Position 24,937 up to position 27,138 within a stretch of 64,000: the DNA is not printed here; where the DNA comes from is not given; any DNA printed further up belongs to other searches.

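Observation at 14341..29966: Two tandem paralogous cassettes: exported-TPR LytS-type kinase + LytTR regulator linked to T9SS-secreted EF-loop/LRR surface proteins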

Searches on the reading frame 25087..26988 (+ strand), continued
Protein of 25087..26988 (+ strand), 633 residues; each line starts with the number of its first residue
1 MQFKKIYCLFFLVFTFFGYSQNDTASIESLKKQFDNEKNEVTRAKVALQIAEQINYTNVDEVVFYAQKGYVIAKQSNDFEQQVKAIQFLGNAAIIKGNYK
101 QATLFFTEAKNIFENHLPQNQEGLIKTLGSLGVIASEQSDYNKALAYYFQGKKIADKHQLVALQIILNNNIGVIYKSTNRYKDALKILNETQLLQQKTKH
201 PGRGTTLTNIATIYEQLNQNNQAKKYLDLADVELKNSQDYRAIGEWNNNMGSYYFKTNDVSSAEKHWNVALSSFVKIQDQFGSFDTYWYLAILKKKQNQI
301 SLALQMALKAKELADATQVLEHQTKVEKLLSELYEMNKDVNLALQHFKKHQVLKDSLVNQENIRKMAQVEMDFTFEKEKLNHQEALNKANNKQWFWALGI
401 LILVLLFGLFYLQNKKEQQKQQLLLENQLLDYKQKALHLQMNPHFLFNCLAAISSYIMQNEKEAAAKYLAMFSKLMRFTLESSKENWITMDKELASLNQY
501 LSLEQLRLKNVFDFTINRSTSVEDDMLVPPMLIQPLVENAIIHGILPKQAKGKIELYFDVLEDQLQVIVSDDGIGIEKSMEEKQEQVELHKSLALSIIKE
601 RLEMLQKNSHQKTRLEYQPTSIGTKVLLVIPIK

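Call 32: find_homologous_proteins(query=window:25087-26988:+, max_evalue=1e-10)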
Query window:25087-26988:+ (633 aa): 1136 proteins with E <= 1e-10 among 8000 candidates; the best 120 are listed.
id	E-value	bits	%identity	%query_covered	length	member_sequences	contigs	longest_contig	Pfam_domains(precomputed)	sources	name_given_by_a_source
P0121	0.0e+0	1251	91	100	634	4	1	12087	PF00515.35,PF13424.13,PF02518.32,PF06580.20,PF07719.24,PF13374.13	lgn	-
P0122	0.0e+0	1171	86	100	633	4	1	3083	PF00515.35,PF13424.13,PF02518.32,PF06580.20,PF07719.24,PF13374.13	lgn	-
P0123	0.0e+0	1161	85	100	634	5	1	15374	PF00515.35,PF13424.13,PF13176.13,PF02518.32,PF06580.20,PF13181.13,PF07719.24,PF13374.13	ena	-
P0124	0.0e+0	1147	84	100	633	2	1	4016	PF17874.8,PF00515.35,PF13424.13,PF02518.32,PF06580.20,PF13181.13,PF07719.24,PF13374.13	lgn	-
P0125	0.0e+0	1062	77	99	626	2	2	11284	PF00515.35,PF13424.13,PF13176.13,PF02518.32,PF06580.20,PF13181.13,PF07719.24,PF13374.13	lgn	-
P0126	5.1e-290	981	73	97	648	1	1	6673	PF00515.35,PF13424.13,PF02518.32,PF06580.20,PF07719.24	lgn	-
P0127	2.4e-287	972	74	100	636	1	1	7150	PF00515.35,PF13424.13,PF13176.13,PF06580.20,PF13181.13,PF07719.24,PF13374.13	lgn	-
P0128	1.9e-285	966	73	100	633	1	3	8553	PF00515.35,PF13424.13,PF13176.13,PF06580.20,PF13181.13,PF07719.24,PF13374.13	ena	-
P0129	1.9e-285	966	73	100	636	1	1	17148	PF00515.35,PF13424.13,PF13176.13,PF06580.20,PF13181.13,PF07719.24,PF13374.13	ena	-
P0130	3.0e-284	962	72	100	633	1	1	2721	PF00515.35,PF13424.13,PF06580.20,PF13181.13,PF07719.24,PF13374.13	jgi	-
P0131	2.3e-283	959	73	100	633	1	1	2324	PF00515.35,PF13424.13,PF13176.13,PF06580.20,PF13181.13,PF07719.24,PF13374.13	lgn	-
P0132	2.5e-283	959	73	97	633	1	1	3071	PF00515.35,PF13424.13,PF02518.32,PF06580.20,PF07719.24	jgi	jgi:hypothetical protein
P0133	3.7e-283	959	73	100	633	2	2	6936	PF00515.35,PF13424.13,PF06580.20,PF13181.13,PF07719.24,PF13374.13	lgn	-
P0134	1.3e-282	957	72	100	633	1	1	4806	PF17874.8,PF00515.35,PF13424.13,PF28559.1,PF06580.20,PF07719.24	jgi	jgi:Histidine kinase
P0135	1.8e-282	956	71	100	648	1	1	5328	PF17874.8,PF00515.35,PF13424.13,PF02518.32,PF06580.20,PF07719.24,PF13374.13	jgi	jgi:hypothetical protein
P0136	5.9e-282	955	72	100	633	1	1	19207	PF00515.35,PF13424.13,PF02518.32,PF06580.20,PF07719.24,PF13374.13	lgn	-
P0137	8.0e-281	951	72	100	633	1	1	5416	PF00515.35,PF13424.13,PF06580.20,PF13181.13,PF07719.24,PF13374.13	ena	-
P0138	8.1e-281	951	72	100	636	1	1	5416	PF00515.35,PF13424.13,PF06580.20,PF13181.13,PF07719.24,PF13374.13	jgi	-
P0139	1.0e-280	950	72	100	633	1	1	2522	PF00515.35,PF13424.13,PF06580.20,PF13181.13,PF07719.24,PF13374.13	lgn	-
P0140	1.0e-280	950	72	100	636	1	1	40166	PF00515.35,PF13424.13,PF06580.20,PF13181.13,PF07719.24,PF13374.13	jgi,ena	jgi:chemotaxis protein histidine kinase CheA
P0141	3.3e-280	949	72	100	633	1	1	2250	PF00515.35,PF13424.13,PF06580.20,PF13181.13,PF07719.24,PF13374.13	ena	-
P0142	3.3e-280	949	72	100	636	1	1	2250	PF00515.35,PF13424.13,PF06580.20,PF13181.13,PF07719.24,PF13374.13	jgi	-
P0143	6.2e-280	948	72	100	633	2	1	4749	PF00515.35,PF13424.13,PF06580.20,PF07719.24,PF13374.13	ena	-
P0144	7.5e-280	948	72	100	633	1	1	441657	PF00515.35,PF13424.13,PF06580.20,PF07719.24,PF13374.13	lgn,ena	-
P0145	7.6e-280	948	72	100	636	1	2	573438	PF00515.35,PF13424.13,PF06580.20,PF07719.24,PF13374.13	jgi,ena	jgi:hypothetical protein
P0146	1.0e-279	947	72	100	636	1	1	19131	PF00515.35,PF13424.13,PF06580.20,PF07719.24,PF13374.13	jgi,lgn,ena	jgi:hypothetical protein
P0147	4.6e-277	938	70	100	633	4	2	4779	PF00515.35,PF13424.13,PF02518.32,PF06580.20,PF13181.13,PF07719.24,PF13374.13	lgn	-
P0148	1.8e-276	936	73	97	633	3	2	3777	PF00515.35,PF13424.13,PF13176.13,PF06580.20,PF13181.13,PF07719.24,PF13374.13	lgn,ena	-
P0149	4.2e-276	935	70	100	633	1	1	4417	PF00515.35,PF13424.13,PF02518.32,PF06580.20,PF07719.24,PF13374.13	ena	-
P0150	5.3e-275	932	72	96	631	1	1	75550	PF00515.35,PF13424.13,PF06580.20,PF07719.24,PF13374.13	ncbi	-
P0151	1.6e-272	923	71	100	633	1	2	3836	PF00515.35,PF13424.13,PF06580.20,PF07719.24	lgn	-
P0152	4.8e-270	915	69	98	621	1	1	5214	PF00515.35,PF13424.13,PF28559.1,PF02518.32,PF06580.20,PF13181.13,PF07719.24,PF13374.13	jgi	jgi:tetratricopeptide (TPR) repeat protein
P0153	8.8e-266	901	68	99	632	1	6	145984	PF00515.35,PF13424.13,PF28559.1,PF13176.13,PF02518.32,PF06580.20,PF13181.13,PF07719.24,PF13374.13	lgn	-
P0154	1.2e-185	637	75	64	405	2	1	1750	PF06580.20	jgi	jgi:chemotaxis protein histidine kinase CheA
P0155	1.2e-171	590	49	99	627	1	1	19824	PF10516.16,PF17874.8,PF00515.35,PF13424.13,PF13176.13,PF06580.20,PF13181.13,PF07719.24,PF13374.13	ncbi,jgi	jgi:Tfp pilus assembly protein PilF/two-component sensor histidine kinase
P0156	7.6e-170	584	48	99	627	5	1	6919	PF17874.8,PF00515.35,PF13424.13,PF13176.13,PF13428.13,PF06580.20,PF13181.13,PF07719.24,PF13374.13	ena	-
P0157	1.7e-161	557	47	98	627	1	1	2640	PF17874.8,PF00515.35,PF13424.13,PF13176.13,PF02518.32,PF06580.20,PF13181.13,PF07719.24,PF13374.13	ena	-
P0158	7.4e-158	545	48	97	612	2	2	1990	PF13431.13,PF13176.13,PF13428.13,PF13374.13,PF14559.13,PF17874.8,PF00515.35,PF13424.13,PF02518.32,PF13432.13,PF06580.20,PF13181.13,PF07719.24,PF13174.13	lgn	-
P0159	1.1e-156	541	45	98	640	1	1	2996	PF17874.8,PF00515.35,PF13424.13,PF13176.13,PF02518.32,PF06580.20,PF13181.13,PF07719.24,PF13374.13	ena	-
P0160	5.3e-145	502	42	100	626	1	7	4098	PF14559.13,PF17874.8,PF00515.35,PF13424.13,PF13176.13,PF13432.13,PF13428.13,PF06580.20,PF13181.13,PF07719.24,PF13374.13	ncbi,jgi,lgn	-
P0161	6.8e-139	482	43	97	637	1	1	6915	PF00515.35,PF13424.13,PF14938.13,PF13432.13,PF06580.20,PF13181.13,PF07719.24,PF13374.13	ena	-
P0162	2.8e-137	477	43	100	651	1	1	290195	PF17874.8,PF00515.35,PF13424.13,PF13176.13,PF14938.13,PF13432.13,PF06580.20,PF13181.13,PF07719.24,PF13374.13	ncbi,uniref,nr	ncbi:histidine kinase [Flavobacterium jejuense]|uniref:Histidine kinase n=1 Tax=Flavobacterium jejue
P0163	4.0e-137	476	43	100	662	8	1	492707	PF13431.13,PF00515.35,PF13424.13,PF13176.13,PF14938.13,PF06580.20,PF13181.13,PF07719.24,PF13374.13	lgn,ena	-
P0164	1.4e-135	471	42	100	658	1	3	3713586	PF13176.13,PF24885.2,PF13428.13,PF13374.13,PF14559.13,PF17874.8,PF00515.35,PF13424.13,PF13432.13,PF06580.20,PF13181.13,PF07719.24,PF13174.13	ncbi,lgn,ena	-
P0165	1.4e-135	471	43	94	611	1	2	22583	PF00515.35,PF13424.13,PF13176.13,PF14938.13,PF13432.13,PF06580.20,PF13181.13,PF07719.24,PF13374.13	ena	-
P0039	1.7e-135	471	43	100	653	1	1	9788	PF13176.13,PF24885.2,PF13428.13,PF13374.13,PF17874.8,PF00515.35,PF13424.13,PF02518.32,PF14938.13,PF13432.13,PF06580.20,PF13181.13,PF07719.24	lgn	-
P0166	3.6e-135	470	42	99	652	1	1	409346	PF17874.8,PF00515.35,PF13424.13,PF13176.13,PF14938.13,PF06580.20,PF13181.13,PF07719.24,PF13374.13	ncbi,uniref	ncbi:tetratricopeptide repeat protein [Flavobacterium ponti]|uniref:Tetratricopeptide repeat protein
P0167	8.3e-135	469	42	97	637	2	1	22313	PF00515.35,PF13424.13,PF14938.13,PF06580.20,PF13181.13,PF07719.24,PF13374.13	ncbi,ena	-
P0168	2.4e-134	467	42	99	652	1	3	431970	PF17874.8,PF00515.35,PF13424.13,PF13176.13,PF14938.13,PF06580.20,PF13181.13,PF07719.24,PF13374.13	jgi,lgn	jgi:tetratricopeptide (TPR) repeat protein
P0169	5.7e-134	466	42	99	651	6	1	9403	PF17874.8,PF00515.35,PF13424.13,PF13176.13,PF02518.32,PF13432.13,PF13428.13,PF06580.20,PF13181.13,PF07719.24,PF13374.13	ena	-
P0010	8.8e-134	465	41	100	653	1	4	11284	PF17874.8,PF00515.35,PF13424.13,PF28559.1,PF13176.13,PF14938.13,PF13432.13,PF06580.20,PF13181.13,PF07719.24,PF13374.13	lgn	-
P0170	1.5e-133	465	42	99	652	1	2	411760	PF17874.8,PF00515.35,PF13424.13,PF13176.13,PF02518.32,PF14938.13,PF06580.20,PF13181.13,PF07719.24,PF13374.13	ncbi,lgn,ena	-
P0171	3.0e-133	464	42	99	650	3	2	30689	PF13428.13,PF13374.13,PF10516.16,PF17874.8,PF00515.35,PF13424.13,PF28559.1,PF21033.5,PF02518.32,PF14938.13,PF06580.20,PF13181.13,PF07719.24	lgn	-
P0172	6.7e-133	462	40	99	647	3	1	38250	PF13431.13,PF13176.13,PF24885.2,PF13428.13,PF13374.13,PF26725.1,PF17874.8,PF00515.35,PF13424.13,PF28559.1,PF02518.32,PF14938.13,PF13432.13,PF06580.20,PF13181.13,PF07719.24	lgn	-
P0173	1.1e-132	462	41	99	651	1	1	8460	PF17874.8,PF00515.35,PF13424.13,PF13176.13,PF14938.13,PF06580.20,PF13181.13,PF07719.24,PF13374.13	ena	-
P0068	4.2e-132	460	41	99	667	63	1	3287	PF17874.8,PF00515.35,PF13424.13,PF13176.13,PF02518.32,PF13432.13,PF13428.13,PF06580.20,PF13181.13,PF07719.24,PF13374.13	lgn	-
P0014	4.8e-132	460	41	98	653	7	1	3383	PF00515.35,PF13424.13,PF13176.13,PF24885.2,PF06580.20,PF13181.13,PF07719.24,PF13374.13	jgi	jgi:tetratricopeptide (TPR) repeat protein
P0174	5.8e-132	459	41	99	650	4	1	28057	PF17874.8,PF00515.35,PF13424.13,PF02518.32,PF06580.20,PF13181.13,PF07719.24,PF13174.13,PF13374.13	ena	-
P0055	6.0e-132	459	41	99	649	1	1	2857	PF10516.16,PF17874.8,PF00515.35,PF13424.13,PF13176.13,PF14938.13,PF06580.20,PF13181.13,PF07719.24,PF13374.13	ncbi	-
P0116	9.2e-132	459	41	99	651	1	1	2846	PF17874.8,PF00515.35,PF13424.13,PF13176.13,PF14938.13,PF13432.13,PF06580.20,PF13181.13,PF07719.24,PF13374.13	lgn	-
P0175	9.5e-132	459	42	100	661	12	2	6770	PF17874.8,PF00515.35,PF13424.13,PF13176.13,PF14938.13,PF06580.20,PF13181.13,PF07719.24,PF13374.13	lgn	-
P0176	1.4e-131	458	41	98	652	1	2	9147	PF17874.8,PF00515.35,PF13424.13,PF14938.13,PF06580.20,PF13181.13,PF07719.24,PF13374.13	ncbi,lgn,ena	-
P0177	1.5e-131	458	41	98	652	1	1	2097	PF17874.8,PF00515.35,PF13424.13,PF14938.13,PF06580.20,PF13181.13,PF07719.24,PF13374.13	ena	-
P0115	1.8e-131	458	41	99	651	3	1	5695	PF17874.8,PF00515.35,PF13424.13,PF13176.13,PF14938.13,PF06580.20,PF13181.13,PF07719.24,PF13374.13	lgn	-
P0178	1.8e-131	458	41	98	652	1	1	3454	PF17874.8,PF00515.35,PF13424.13,PF14938.13,PF06580.20,PF13181.13,PF07719.24,PF13374.13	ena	-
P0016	2.4e-131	457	42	100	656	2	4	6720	PF17874.8,PF00515.35,PF13424.13,PF13176.13,PF02518.32,PF06580.20,PF13181.13,PF07719.24,PF13374.13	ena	-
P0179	2.7e-131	457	41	100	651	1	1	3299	PF00515.35,PF13424.13,PF14938.13,PF06580.20,PF13181.13,PF07719.24,PF13374.13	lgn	-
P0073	3.3e-131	457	42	98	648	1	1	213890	PF13414.13,PF10579.15,PF13176.13,PF24885.2,PF13374.13,PF17874.8,PF00515.35,PF13424.13,PF14938.13,PF13432.13,PF06580.20,PF13181.13,PF07719.24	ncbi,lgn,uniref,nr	ncbi:tetratricopeptide repeat protein [Flavobacterium sp.]|uniref:tetratricopeptide repeat protein n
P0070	3.8e-131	457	42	98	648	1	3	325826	PF13414.13,PF10579.15,PF13176.13,PF24885.2,PF13374.13,PF17874.8,PF00515.35,PF13424.13,PF28559.1,PF14938.13,PF13432.13,PF06580.20,PF13181.13,PF07719.24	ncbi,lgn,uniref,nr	ncbi:tetratricopeptide repeat protein [Flavobacterium sp.]|uniref:tetratricopeptide repeat protein n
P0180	4.6e-131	456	41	98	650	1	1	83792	PF13176.13,PF13428.13,PF13374.13,PF14559.13,PF10516.16,PF17874.8,PF00515.35,PF13424.13,PF28559.1,PF02518.32,PF14938.13,PF13432.13,PF06580.20,PF13181.13,PF07719.24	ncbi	ncbi:tetratricopeptide repeat-containing sensor histidine kinase [Lacinutrix salivirga]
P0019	5.3e-131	456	42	96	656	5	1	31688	PF13431.13,PF17874.8,PF00515.35,PF13424.13,PF13176.13,PF02518.32,PF14938.13,PF06580.20,PF13181.13,PF07719.24,PF13374.13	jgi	jgi:tetratricopeptide (TPR) repeat protein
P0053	6.2e-131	456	41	97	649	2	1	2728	PF17874.8,PF00515.35,PF13424.13,PF13432.13,PF06580.20,PF13181.13,PF07719.24,PF13374.13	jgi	jgi:pentatricopeptide repeat protein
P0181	7.5e-131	456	42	99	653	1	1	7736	PF17874.8,PF00515.35,PF13424.13,PF13176.13,PF06580.20,PF13181.13,PF07719.24,PF13374.13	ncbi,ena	-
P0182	1.1e-130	455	41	99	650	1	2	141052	PF17874.8,PF00515.35,PF13424.13,PF06580.20,PF13181.13,PF07719.24,PF13374.13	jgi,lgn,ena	-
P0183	1.2e-130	455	40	99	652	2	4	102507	PF10602.16,PF13431.13,PF13176.13,PF13428.13,PF08238.19,PF13374.13,PF26725.1,PF17874.8,PF00515.35,PF13424.13,PF14938.13,PF13432.13,PF06580.20,PF13181.13,PF07719.24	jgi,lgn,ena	-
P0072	2.0e-130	454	42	97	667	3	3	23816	PF13176.13,PF24885.2,PF13428.13,PF13374.13,PF17874.8,PF00515.35,PF13424.13,PF02518.32,PF13432.13,PF06580.20,PF13181.13,PF07719.24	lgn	-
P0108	2.7e-130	454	41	99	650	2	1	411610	PF17874.8,PF00515.35,PF13424.13,PF13176.13,PF02518.32,PF06580.20,PF13181.13,PF07719.24,PF13374.13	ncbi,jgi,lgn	jgi:tetratricopeptide (TPR) repeat protein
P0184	3.5e-130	454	43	91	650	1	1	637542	PF00515.35,PF13424.13,PF28559.1,PF13176.13,PF02518.32,PF13432.13,PF13428.13,PF06580.20,PF13181.13,PF07719.24,PF13374.13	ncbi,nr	nr:tetratricopeptide repeat protein [uncultured Psychroserpens sp.]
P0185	4.2e-130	453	40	98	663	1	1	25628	PF13176.13,PF13428.13,PF13374.13,PF14559.13,PF17874.8,PF00515.35,PF13424.13,PF14938.13,PF13432.13,PF06580.20,PF13181.13,PF07719.24,PF13174.13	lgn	-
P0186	6.7e-130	453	41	96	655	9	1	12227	PF17874.8,PF00515.35,PF13424.13,PF14938.13,PF06580.20,PF13181.13,PF07719.24,PF13374.13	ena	-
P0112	9.4e-130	452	40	100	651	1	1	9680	PF17874.8,PF00515.35,PF13424.13,PF13176.13,PF02518.32,PF14938.13,PF06580.20,PF13181.13,PF07719.24,PF13374.13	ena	-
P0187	1.0e-129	452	41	99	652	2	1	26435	PF17874.8,PF00515.35,PF13424.13,PF13176.13,PF06580.20,PF13181.13,PF07719.24,PF13374.13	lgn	-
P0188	1.1e-129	452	39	96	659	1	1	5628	PF17874.8,PF00515.35,PF13424.13,PF13176.13,PF14938.13,PF13432.13,PF06580.20,PF13181.13,PF07719.24,PF13374.13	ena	-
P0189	1.2e-129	452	40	100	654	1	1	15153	PF00515.35,PF13424.13,PF14938.13,PF06580.20,PF13181.13,PF07719.24,PF13374.13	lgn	-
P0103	1.7e-129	451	41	99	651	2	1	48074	PF17874.8,PF00515.35,PF13424.13,PF13176.13,PF02518.32,PF14938.13,PF06580.20,PF13181.13,PF07719.24,PF13374.13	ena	-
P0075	1.7e-129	451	42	96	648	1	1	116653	PF17874.8,PF10579.15,PF00515.35,PF13424.13,PF13176.13,PF24885.2,PF14938.13,PF06580.20,PF13181.13,PF07719.24,PF13374.13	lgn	-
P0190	1.9e-129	451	41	96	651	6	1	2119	PF17874.8,PF00515.35,PF13424.13,PF13176.13,PF14938.13,PF06580.20,PF13181.13,PF07719.24,PF13374.13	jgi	jgi:tetratricopeptide (TPR) repeat protein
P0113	1.9e-129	451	40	99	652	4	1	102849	PF17874.8,PF00515.35,PF13424.13,PF13176.13,PF02518.32,PF06580.20,PF13181.13,PF07719.24,PF13374.13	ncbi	-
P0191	2.0e-129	451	41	99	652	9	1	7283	PF00515.35,PF13424.13,PF13176.13,PF02518.32,PF14938.13,PF06580.20,PF13181.13,PF07719.24,PF13374.13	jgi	jgi:tetratricopeptide (TPR) repeat protein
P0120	3.6e-129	450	41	96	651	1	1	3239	PF17874.8,PF00515.35,PF13424.13,PF13176.13,PF14938.13,PF06580.20,PF13181.13,PF07719.24,PF13374.13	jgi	jgi:tetratricopeptide (TPR) repeat protein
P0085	3.9e-129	450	41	99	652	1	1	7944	PF17874.8,PF00515.35,PF13424.13,PF13176.13,PF02518.32,PF14938.13,PF06580.20,PF13181.13,PF07719.24,PF13374.13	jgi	jgi:tetratricopeptide (TPR) repeat protein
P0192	4.0e-129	450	41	96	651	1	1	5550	PF17874.8,PF00515.35,PF13424.13,PF13176.13,PF14938.13,PF06580.20,PF13181.13,PF07719.24,PF13374.13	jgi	jgi:tetratricopeptide (TPR) repeat protein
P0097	4.3e-129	450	40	99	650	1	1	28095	PF17874.8,PF00515.35,PF13424.13,PF13176.13,PF02518.32,PF06580.20,PF13181.13,PF07719.24,PF13374.13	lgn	-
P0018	4.5e-129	450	41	100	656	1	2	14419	PF17874.8,PF00515.35,PF13424.13,PF06580.20,PF13181.13,PF07719.24,PF13374.13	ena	-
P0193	4.5e-129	450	41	99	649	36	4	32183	PF17874.8,PF00515.35,PF13424.13,PF13176.13,PF24885.2,PF14938.13,PF06580.20,PF13181.13,PF07719.24,PF13374.13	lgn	-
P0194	5.0e-129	450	41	96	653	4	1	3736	PF17874.8,PF00515.35,PF13424.13,PF13176.13,PF14938.13,PF06580.20,PF13181.13,PF07719.24,PF13374.13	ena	-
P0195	5.3e-129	450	42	99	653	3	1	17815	PF13431.13,PF17874.8,PF00515.35,PF13424.13,PF13176.13,PF02518.32,PF14938.13,PF06580.20,PF13181.13,PF07719.24,PF13374.13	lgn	-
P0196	7.2e-129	449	41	98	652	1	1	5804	PF13428.13,PF13374.13,PF14559.13,PF17874.8,PF00515.35,PF13424.13,PF21033.5,PF14938.13,PF06580.20,PF13181.13,PF07719.24,PF13174.13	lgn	-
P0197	1.7e-128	448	41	99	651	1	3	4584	PF17874.8,PF00515.35,PF13424.13,PF13176.13,PF06580.20,PF13181.13,PF07719.24,PF13374.13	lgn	-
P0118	1.8e-128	448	40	99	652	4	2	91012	PF17874.8,PF00515.35,PF13424.13,PF13176.13,PF06580.20,PF13181.13,PF07719.24,PF13374.13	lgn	-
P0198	1.8e-128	448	41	100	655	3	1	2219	PF13431.13,PF17874.8,PF00515.35,PF13424.13,PF13176.13,PF06580.20,PF13181.13,PF07719.24,PF13374.13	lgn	-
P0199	1.9e-128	448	40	100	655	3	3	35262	PF13431.13,PF13414.13,PF13176.13,PF13428.13,PF23220.2,PF13374.13,PF17874.8,PF00515.35,PF13424.13,PF14938.13,PF13432.13,PF06580.20,PF13181.13,PF07719.24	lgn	-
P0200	2.0e-128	448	40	99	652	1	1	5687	PF13428.13,PF13374.13,PF14559.13,PF17874.8,PF00515.35,PF13424.13,PF21033.5,PF14938.13,PF06580.20,PF13181.13,PF07719.24,PF13174.13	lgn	-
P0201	2.0e-128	448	38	100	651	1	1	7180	PF13431.13,PF13176.13,PF13428.13,PF13374.13,PF10516.16,PF17874.8,PF00515.35,PF13424.13,PF28559.1,PF02518.32,PF14938.13,PF06580.20,PF13181.13,PF07719.24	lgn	-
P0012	2.0e-128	448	41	99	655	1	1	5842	PF17874.8,PF00515.35,PF13424.13,PF13176.13,PF14938.13,PF06580.20,PF13181.13,PF07719.24,PF13374.13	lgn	-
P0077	2.6e-128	447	41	99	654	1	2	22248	PF17874.8,PF00515.35,PF13424.13,PF06580.20,PF13181.13,PF07719.24,PF13374.13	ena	-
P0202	2.9e-128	447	40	99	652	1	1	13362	PF17874.8,PF00515.35,PF13424.13,PF14938.13,PF06580.20,PF13181.13,PF07719.24,PF13374.13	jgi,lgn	jgi:tetratricopeptide (TPR) repeat protein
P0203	3.4e-128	447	40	97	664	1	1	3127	PF17874.8,PF00515.35,PF13424.13,PF13176.13,PF14938.13,PF13428.13,PF06580.20,PF13181.13,PF07719.24,PF13374.13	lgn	-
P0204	4.1e-128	447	42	92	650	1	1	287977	PF14559.13,PF00515.35,PF13424.13,PF13176.13,PF24885.2,PF13432.13,PF13428.13,PF06580.20,PF13181.13,PF07719.24,PF13374.13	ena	-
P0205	5.3e-128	446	41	100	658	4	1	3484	PF13431.13,PF17874.8,PF00515.35,PF13424.13,PF28559.1,PF13176.13,PF13432.13,PF06580.20,PF13181.13,PF07719.24,PF13374.13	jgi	-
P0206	6.0e-128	446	40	99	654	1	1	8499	PF17874.8,PF00515.35,PF13424.13,PF02518.32,PF14938.13,PF13432.13,PF06580.20,PF13181.13,PF07719.24,PF13374.13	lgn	-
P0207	1.0e-127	445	40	99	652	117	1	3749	PF14559.13,PF17874.8,PF00515.35,PF13424.13,PF14938.13,PF06580.20,PF13181.13,PF07719.24,PF13174.13,PF13374.13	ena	-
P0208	1.1e-127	445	40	99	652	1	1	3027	PF17874.8,PF00515.35,PF13424.13,PF14938.13,PF06580.20,PF13181.13,PF07719.24,PF13374.13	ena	-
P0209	1.3e-127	445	40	99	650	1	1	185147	PF13176.13,PF13428.13,PF13374.13,PF17874.8,PF00515.35,PF13424.13,PF28559.1,PF14938.13,PF13432.13,PF06580.20,PF13181.13,PF07719.24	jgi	-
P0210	1.3e-127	445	41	99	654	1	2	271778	PF17874.8,PF00515.35,PF13424.13,PF13176.13,PF14938.13,PF06580.20,PF13181.13,PF07719.24,PF13374.13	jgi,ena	-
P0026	1.4e-127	445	41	99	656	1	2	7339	PF13431.13,PF17874.8,PF00515.35,PF13424.13,PF13176.13,PF14938.13,PF06580.20,PF13181.13,PF07719.24,PF13374.13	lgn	-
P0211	1.5e-127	445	40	100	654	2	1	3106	PF17874.8,PF00515.35,PF13424.13,PF13432.13,PF13428.13,PF06580.20,PF13181.13,PF07719.24,PF13374.13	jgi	jgi:tetratricopeptide (TPR) repeat protein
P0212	1.6e-127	445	40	99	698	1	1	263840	PF17874.8,PF00515.35,PF13424.13,PF06580.20,PF13181.13,PF07719.24,PF13374.13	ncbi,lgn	-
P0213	2.4e-127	444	41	99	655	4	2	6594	PF13431.13,PF13176.13,PF24885.2,PF13374.13,PF17874.8,PF00515.35,PF13424.13,PF28559.1,PF21033.5,PF02518.32,PF13432.13,PF06580.20,PF22883.2,PF13181.13,PF07719.24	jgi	jgi:tetratricopeptide (TPR) repeat protein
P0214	2.9e-127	444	40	96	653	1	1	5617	PF17874.8,PF00515.35,PF13424.13,PF06580.20,PF13181.13,PF07719.24,PF13374.13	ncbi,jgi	-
